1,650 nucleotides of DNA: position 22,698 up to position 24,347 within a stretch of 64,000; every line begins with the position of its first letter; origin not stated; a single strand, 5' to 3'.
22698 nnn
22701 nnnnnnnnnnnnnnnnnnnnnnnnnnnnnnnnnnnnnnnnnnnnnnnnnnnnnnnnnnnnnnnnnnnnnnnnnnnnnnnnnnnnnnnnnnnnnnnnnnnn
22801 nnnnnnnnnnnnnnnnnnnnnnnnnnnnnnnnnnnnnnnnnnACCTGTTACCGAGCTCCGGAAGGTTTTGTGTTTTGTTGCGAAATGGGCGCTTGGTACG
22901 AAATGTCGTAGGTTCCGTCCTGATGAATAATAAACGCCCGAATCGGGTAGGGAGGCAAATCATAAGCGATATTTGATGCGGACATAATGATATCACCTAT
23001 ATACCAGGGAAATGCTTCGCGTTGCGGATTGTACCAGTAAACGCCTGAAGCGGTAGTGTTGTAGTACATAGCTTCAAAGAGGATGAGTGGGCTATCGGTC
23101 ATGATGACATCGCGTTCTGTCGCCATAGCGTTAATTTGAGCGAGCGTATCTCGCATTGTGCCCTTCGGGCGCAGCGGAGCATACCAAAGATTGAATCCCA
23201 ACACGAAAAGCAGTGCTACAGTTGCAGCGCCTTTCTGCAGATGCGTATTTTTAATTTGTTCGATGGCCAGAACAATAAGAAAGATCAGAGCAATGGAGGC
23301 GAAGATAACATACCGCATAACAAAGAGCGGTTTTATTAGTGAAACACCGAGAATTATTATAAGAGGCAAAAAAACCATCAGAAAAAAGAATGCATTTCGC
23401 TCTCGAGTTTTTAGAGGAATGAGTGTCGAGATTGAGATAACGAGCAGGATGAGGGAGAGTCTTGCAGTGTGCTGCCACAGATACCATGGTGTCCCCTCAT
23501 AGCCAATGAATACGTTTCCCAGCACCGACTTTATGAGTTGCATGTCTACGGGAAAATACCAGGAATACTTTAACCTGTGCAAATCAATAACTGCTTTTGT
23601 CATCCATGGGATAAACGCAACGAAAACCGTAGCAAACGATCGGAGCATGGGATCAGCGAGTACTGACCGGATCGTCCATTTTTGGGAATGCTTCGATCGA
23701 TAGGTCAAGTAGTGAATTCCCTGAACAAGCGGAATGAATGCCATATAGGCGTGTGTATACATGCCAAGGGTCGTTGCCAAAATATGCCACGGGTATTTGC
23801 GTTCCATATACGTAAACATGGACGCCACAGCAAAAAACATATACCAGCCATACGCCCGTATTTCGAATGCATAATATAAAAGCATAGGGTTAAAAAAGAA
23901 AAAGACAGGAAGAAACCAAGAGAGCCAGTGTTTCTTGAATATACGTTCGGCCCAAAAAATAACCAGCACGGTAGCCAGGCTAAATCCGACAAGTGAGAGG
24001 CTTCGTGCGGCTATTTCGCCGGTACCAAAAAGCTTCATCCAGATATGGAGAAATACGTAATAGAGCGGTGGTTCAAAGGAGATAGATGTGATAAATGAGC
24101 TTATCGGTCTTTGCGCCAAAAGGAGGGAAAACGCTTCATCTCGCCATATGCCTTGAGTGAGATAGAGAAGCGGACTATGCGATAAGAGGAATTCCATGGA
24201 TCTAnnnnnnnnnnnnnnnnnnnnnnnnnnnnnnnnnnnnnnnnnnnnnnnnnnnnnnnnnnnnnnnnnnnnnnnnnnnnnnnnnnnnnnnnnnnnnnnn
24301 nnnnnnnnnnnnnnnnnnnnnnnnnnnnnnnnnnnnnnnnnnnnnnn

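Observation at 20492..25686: Decaprenyl-phosphate phosphoribosyltransferase homologue clustered with GT-C, processive GT2 and WecA-type transferases: arabinan/ribosyl-lipid-donor-like surface glycosylation pathway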

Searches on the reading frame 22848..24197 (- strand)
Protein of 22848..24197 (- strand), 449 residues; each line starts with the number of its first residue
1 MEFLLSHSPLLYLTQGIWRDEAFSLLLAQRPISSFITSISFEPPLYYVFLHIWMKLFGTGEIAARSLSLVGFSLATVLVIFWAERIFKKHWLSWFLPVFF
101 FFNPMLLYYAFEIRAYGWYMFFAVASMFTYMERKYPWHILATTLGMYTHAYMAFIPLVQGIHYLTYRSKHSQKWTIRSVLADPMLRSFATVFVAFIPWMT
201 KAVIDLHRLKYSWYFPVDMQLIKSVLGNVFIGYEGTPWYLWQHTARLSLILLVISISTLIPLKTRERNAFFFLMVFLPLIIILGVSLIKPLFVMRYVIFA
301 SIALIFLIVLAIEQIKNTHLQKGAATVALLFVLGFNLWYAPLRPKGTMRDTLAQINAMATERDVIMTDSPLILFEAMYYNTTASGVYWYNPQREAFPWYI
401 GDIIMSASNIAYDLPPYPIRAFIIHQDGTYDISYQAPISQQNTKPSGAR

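Call 4: search_protein_families(library=pfam, proteins=[window:22848-24197:-], max_evalue=0.01)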
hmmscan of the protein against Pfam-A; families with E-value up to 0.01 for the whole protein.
window:22848-24197:- (449 aa): 0 families

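Call 5: search_protein_families(library=ncbifam, proteins=[window:22848-24197:-], max_evalue=0.01)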
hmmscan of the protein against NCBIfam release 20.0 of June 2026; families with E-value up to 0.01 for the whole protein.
window:22848-24197:- (449 aa): 0 families

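Call 13: find_homologous_proteins(query=window:22848-24197:-, max_evalue=0.001)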
Query window:22848-24197:- (449 aa): 437 proteins with E <= 0.001 among 8000 candidates; the best 120 are listed.
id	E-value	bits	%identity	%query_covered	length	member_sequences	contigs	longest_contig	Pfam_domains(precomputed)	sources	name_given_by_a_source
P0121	5.7e-298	1006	100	100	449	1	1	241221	-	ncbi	-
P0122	1.5e-211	721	70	100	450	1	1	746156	-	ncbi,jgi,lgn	-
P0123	2.5e-188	645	63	98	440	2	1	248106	-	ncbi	-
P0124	3.1e-188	645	63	98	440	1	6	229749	-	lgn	-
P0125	2.0e-175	602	60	98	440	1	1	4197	-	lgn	-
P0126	1.3e-173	596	59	100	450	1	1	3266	-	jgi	-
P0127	1.3e-171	590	61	98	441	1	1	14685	-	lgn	-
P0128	4.7e-170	585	57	100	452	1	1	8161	-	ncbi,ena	-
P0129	1.5e-167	576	58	100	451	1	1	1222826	-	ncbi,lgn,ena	-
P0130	2.7e-167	576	58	98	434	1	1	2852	-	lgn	-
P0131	5.7e-167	575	57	98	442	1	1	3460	-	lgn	-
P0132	8.3e-167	574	57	98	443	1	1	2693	-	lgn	-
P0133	1.5e-166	573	60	97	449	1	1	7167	-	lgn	-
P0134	1.8e-166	573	58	98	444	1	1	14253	-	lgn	-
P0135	4.3e-165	568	57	98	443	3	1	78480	-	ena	-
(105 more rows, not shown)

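Call 14: find_encoding_contigs(protein=P0121, flank=3000, max_places=2)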
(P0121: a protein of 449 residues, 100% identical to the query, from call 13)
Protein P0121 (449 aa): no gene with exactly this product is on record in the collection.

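Call 18: search_protein_families(library=pfam, alignment_id=A1, max_evalue=1)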
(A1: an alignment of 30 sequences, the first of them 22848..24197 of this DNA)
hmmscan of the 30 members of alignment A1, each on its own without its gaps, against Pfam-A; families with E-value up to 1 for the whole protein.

A. member 1, window:22848-24197:- (449 aa): 0 families

B. families by the number of members that match (of 30 scanned): 6 families
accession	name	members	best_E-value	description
PF13231.12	PMT_2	10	3.1e-07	Dolichyl-phosphate-mannose-protein mannosyltransferase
PF14897.12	EpsG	6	1.6e-05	EpsG family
PF05279.16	Asp-B-Hydro_N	2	0.17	Aspartyl beta-hydroxylase N-terminal region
PF14264.12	Glucos_trans_II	1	0.00099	Glucosyl transferase GtrII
PF10658.14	DUF2484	1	0.12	Protein of unknown function (DUF2484)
PF24396.1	DUF7541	1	0.69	Family of unknown function (DUF7541)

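Call 19: search_solved_structures(query=A1, max_evalue=10, show_alignments=2)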
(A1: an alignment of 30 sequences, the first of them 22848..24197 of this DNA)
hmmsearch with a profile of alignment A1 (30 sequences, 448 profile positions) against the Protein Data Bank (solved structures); distinct sequences matched with E-value up to 10: 0.

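Call 36: predict_structure(alignment_id=A1)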
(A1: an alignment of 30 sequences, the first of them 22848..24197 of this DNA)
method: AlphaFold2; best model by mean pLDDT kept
length: 449 residues; sequences in the alignment: 30
mean_pLDDT: 86.7   pTM: 0.87
mean pLDDT of the five models: 86.7, 86.3, 85.7, 85.3, 84.9
residues with pLDDT >= 90: 231; 70-90: 177; 50-70: 32; < 50: 9
segments of 3 or more residues with pLDDT < 50: 441-449
pLDDT, mean of each block of 10 residues (from residue 1): 76 78 88 79 87 93 91 98 94 97 92 91 98 96 93 94 82 73 91 91 80 65 88 73 92 96 94 96 82 83 97 96 97 88 74 90 90 88 85 76 79 91 90 79 45
secondary structure, 60 per line:
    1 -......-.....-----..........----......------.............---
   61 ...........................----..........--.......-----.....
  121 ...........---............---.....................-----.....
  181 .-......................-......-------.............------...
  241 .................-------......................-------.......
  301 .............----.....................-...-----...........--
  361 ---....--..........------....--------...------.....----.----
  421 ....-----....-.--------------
elements in order: H2-7 H9-13 H19-28 H33-38 H45-57 H61-87 H92-101 H104-110 H116-131 H135-146 H150-170 H176-181 H183-204 H206-211 H219-231 H238-257 H265-286 H294-313 H318-338 H348-358 E364-367 H370-379 E386-389 E421-424 E430-433

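Call 55: search_protein_families(library=padloc, proteins=[window:22848-24197:-], max_evalue=0.01)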
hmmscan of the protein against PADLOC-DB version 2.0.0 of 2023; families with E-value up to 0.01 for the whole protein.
window:22848-24197:- (449 aa): 0 families

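Call 65: search_protein_representatives(alignment_id=A1)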
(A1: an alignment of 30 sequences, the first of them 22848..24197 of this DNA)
Query: 30 sequences, 448 profile positions. Proteins with E-value up to 0.001 (for the whole library): 28403; up to 1e-10: 10966; up to 1e-30: 282. The best 150 are listed.
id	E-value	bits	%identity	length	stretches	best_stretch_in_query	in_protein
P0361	5.8e-185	632.0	-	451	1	2-445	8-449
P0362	1.2e-162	558.4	-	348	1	1-348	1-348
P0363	3.2e-121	421.9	-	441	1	2-436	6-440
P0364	4.5e-121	421.4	-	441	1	2-436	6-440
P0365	9.5e-119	413.7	-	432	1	2-434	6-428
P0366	5.6e-117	407.9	-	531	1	1-431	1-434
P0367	4.1e-112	391.9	-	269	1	1-265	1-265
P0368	2.2e-109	382.9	-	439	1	2-430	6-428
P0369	2.5e-106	372.8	-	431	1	1-436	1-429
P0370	4.3e-106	372.0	-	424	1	3-432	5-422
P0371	3.5e-105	369.0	-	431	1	3-433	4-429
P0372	1.8e-101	356.8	-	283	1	178-441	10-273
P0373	1.4e-100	353.9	-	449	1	10-433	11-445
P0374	4.9e-98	345.4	-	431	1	2-431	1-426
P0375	1.1e-95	337.7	-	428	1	1-419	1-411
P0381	3.3e-80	286.7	-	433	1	1-434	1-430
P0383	1.4e-76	274.8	-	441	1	2-434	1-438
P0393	3.9e-72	260.1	-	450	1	1-430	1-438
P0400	1.6e-68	248.2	-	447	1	1-434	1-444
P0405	3.9e-67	243.6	-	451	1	2-432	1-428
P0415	6.2e-64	233.0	-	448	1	1-434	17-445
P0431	2.2e-58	214.7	-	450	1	1-440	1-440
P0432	2.5e-58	214.6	-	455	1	1-430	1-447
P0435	1.9e-56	208.4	-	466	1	2-428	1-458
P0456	1.7e-49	185.4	-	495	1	1-434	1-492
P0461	4.6e-48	180.7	-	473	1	2-436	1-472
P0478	4.0e-44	167.7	-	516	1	1-434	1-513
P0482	2.4e-43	165.2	-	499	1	2-428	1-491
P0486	1.2e-42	162.9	-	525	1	17-394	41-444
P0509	4.7e-39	151.0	-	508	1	8-394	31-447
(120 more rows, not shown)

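Call 66: list_cluster_members(proteins=[P0363, P0373, P0383, P0393, P0405, P0432, P0456, P0478, P0486, P0509])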
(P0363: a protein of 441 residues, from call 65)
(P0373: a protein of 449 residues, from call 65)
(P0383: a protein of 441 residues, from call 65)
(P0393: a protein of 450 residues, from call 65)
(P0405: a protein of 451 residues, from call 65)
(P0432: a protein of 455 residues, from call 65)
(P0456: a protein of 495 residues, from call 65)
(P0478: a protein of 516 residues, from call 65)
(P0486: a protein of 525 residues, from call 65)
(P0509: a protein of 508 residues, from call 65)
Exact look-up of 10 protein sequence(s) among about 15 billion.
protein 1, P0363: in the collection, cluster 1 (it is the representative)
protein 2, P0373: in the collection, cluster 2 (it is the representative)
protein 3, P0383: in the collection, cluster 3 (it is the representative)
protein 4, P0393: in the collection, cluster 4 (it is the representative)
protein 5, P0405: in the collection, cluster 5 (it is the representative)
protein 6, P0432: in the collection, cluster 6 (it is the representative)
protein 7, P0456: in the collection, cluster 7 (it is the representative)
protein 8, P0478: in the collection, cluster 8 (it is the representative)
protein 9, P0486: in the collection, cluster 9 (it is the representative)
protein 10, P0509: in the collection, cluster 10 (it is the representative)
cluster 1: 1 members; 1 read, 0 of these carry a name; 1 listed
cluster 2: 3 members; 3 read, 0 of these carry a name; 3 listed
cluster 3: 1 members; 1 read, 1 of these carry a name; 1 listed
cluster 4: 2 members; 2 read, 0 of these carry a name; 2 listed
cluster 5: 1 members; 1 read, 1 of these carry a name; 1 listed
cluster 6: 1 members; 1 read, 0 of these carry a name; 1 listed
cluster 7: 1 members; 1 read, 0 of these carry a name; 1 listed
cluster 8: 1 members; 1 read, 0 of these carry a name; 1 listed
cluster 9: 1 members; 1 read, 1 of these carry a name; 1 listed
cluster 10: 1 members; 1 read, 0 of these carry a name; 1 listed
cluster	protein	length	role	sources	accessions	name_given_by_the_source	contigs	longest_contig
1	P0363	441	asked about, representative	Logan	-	-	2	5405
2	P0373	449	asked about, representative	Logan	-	-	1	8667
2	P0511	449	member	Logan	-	-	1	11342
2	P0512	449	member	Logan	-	-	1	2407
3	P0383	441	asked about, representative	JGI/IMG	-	uncharacterized membrane protein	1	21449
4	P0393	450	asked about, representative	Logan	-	-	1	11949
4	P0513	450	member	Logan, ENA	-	-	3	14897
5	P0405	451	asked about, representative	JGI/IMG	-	mannosyltransferase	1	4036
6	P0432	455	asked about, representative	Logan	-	-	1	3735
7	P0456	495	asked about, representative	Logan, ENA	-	-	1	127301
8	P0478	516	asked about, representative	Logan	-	-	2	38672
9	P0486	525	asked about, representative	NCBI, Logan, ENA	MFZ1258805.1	MAG: glycosyltransferase family 39 protein [Candidatus Saccharimonas sp.]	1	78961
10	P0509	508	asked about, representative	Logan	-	-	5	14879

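Call 67: find_encoding_contigs(protein=P0456, flank=8000, max_places=1)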
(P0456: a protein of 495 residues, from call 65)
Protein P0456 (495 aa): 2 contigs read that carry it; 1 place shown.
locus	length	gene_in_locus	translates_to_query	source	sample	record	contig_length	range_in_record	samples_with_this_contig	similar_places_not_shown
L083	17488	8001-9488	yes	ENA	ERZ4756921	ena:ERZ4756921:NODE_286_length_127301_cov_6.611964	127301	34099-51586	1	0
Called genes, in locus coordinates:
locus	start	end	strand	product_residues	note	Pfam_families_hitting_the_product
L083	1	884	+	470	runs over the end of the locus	PF00006:ATP-synt_ab, PF22919:ATP-synt_VA_C (weak)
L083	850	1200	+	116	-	PF02823:ATP-synt_DE_N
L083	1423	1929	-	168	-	PF19034:RnlA-toxin_DBD (weak)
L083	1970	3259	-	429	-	PF00817:IMS, PF11798:IMS_HHH (faint), PF11799:IMS_C, PF13438:DUF4113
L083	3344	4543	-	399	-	PF02073:Peptidase_M29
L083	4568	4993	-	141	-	PF00717:Peptidase_S24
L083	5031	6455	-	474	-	-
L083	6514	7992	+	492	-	PF13641:Glyco_tranf_2_3 (weak), PF13632:Glyco_trans_2_3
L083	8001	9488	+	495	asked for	-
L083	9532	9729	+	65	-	PF00584:SecE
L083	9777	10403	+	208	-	PF02357:NusG, PF00467:KOW (weak)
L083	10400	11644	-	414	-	-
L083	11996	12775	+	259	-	-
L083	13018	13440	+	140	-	PF03946:Ribosomal_L11_N, PF00298:Ribosomal_L11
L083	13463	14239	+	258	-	PF00687:Ribosomal_L1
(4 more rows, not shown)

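Call 68: find_encoding_contigs(protein=P0383, flank=8000, max_places=1)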
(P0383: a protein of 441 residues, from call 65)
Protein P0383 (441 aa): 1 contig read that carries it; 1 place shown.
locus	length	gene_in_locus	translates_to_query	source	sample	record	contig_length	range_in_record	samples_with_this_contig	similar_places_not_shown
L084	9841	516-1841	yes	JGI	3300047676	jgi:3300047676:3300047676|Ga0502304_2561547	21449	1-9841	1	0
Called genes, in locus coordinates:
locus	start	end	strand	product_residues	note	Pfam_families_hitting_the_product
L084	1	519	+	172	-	?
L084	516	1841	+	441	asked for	-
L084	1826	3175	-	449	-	PF08245:Mur_ligase_M, PF02875:Mur_ligase_C, PF27239:FOL3_C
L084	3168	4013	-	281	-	PF00809:Pterin_bind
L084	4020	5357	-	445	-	PF00464:SHMT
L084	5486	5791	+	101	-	-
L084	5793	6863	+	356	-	PF00953:Glycos_transf_4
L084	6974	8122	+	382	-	PF00919:UPF0004, PF04055:Radical_SAM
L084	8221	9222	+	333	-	PF09594:GT87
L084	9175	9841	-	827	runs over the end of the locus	PF17900:Peptidase_M1_N, PF01433:Peptidase_M1, PF11838:ERAP1_C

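Call 69: find_encoding_contigs(protein=P0478, flank=8000, max_places=1)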
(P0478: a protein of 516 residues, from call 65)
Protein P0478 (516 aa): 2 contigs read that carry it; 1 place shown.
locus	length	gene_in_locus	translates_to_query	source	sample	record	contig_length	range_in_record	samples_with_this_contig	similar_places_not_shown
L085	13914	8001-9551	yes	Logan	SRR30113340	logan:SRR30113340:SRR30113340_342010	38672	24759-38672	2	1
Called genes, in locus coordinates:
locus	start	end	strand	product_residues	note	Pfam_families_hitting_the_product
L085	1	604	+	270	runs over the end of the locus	-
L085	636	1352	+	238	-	-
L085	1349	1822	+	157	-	PF00213:OSCP (weak)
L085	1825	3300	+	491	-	PF00006:ATP-synt_ab, PF00306:ATP-synt_ab_C (weak)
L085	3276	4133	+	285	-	PF00231:ATP-synt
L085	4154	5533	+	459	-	PF00006:ATP-synt_ab, PF22919:ATP-synt_VA_C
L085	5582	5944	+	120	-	PF02823:ATP-synt_DE_N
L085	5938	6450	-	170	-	-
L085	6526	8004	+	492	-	PF13641:Glyco_tranf_2_3 (weak), PF13632:Glyco_trans_2_3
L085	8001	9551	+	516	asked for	-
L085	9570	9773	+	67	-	PF00584:SecE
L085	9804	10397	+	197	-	PF02357:NusG, PF00467:KOW (weak)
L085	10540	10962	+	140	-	PF03946:Ribosomal_L11_N, PF00298:Ribosomal_L11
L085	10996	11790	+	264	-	PF00687:Ribosomal_L1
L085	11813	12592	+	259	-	-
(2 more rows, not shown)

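Call 70: find_encoding_contigs(protein=P0486, flank=8000, max_places=1)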
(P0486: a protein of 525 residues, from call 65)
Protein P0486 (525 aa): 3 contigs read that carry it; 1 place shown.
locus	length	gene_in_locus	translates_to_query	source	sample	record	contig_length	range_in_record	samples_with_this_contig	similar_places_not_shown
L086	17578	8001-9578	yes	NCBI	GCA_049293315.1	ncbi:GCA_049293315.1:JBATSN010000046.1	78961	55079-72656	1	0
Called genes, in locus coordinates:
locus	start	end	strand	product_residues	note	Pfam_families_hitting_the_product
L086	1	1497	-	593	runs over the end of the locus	PF05157:MshEN, PF00437:T2SSE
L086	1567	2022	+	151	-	PF02367:TsaE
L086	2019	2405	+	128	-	PF00814:TsaD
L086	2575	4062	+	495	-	PF12072:RNase_Y_N, PF00013:KH_1 (weak), PF01966:HD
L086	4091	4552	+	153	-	PF00293:NUDIX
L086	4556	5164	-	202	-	PF04203:Sortase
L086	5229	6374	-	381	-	PF00082:Peptidase_S8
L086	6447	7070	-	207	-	-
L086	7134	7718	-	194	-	-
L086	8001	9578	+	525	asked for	PF13231:PMT_2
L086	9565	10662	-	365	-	PF10129:OpgC_C, PF01757:Acyl_transf_3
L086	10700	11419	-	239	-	PF07685:GATase_3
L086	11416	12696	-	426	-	PF08245:Mur_ligase_M, PF08353:MurT_C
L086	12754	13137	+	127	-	-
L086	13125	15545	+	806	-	PF13191:AAA_16 (faint), PF13604:AAA_30 (faint), PF20030:bpMoxR (faint), PF17871:AAA_lid_9 (weak), PF00004:AAA, PF07724:AAA_2, PF07728:AAA_5, PF10431:ClpB_D2-small, +3 more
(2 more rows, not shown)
